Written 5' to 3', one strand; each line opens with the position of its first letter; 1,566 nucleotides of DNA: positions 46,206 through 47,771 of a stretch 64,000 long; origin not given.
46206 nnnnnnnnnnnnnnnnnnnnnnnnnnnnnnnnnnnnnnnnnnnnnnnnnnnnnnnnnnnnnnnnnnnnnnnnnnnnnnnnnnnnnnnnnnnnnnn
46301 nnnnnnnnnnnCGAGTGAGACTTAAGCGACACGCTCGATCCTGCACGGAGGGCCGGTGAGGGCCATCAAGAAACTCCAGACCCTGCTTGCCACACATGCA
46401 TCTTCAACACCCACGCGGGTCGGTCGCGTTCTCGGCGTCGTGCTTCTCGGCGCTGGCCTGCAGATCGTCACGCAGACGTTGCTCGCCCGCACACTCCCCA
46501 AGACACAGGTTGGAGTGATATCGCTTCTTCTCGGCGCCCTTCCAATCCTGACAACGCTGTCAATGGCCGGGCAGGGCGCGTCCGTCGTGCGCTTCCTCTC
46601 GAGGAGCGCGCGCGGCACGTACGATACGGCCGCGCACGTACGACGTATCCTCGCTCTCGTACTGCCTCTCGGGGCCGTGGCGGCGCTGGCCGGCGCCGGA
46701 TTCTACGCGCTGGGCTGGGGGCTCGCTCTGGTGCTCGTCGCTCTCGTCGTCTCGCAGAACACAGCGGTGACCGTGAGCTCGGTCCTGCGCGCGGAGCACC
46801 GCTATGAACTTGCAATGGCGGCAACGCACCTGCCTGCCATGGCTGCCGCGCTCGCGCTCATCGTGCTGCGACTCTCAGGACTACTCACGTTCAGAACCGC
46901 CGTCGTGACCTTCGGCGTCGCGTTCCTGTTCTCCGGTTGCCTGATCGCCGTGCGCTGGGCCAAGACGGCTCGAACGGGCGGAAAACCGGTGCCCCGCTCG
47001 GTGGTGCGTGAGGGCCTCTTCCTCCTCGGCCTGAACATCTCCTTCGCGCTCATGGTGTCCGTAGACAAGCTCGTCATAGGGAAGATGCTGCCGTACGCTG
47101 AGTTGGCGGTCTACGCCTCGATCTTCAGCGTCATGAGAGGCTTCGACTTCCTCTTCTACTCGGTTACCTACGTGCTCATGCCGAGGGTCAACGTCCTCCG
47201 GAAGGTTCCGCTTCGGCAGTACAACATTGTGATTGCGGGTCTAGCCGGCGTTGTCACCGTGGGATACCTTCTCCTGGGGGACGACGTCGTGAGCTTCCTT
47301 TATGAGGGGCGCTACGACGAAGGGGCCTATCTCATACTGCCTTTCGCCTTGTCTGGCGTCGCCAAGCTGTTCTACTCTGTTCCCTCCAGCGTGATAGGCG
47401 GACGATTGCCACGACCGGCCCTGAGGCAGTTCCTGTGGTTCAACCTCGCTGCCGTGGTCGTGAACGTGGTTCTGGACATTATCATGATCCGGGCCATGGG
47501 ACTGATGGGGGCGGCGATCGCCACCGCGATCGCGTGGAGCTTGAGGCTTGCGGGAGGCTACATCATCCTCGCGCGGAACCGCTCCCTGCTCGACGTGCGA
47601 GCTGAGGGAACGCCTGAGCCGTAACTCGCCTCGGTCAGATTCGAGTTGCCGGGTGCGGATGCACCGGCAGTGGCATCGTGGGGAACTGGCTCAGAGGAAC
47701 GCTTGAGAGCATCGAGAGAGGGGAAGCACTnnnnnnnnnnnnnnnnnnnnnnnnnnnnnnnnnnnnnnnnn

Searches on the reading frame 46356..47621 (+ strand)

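Call 11: search_protein_families(library=pfam, max_evalue=0.00001, proteins=[window:46356-47621:+])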
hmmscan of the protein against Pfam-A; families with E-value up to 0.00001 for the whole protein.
window:46356-47621:+ (422 aa): 1 family
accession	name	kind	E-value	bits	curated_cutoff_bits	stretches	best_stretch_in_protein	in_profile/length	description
PF01943.22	Polysacc_synt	-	3.1e-06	27.3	28.2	1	27-277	10-269/274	Polysaccharide biosynthesis protein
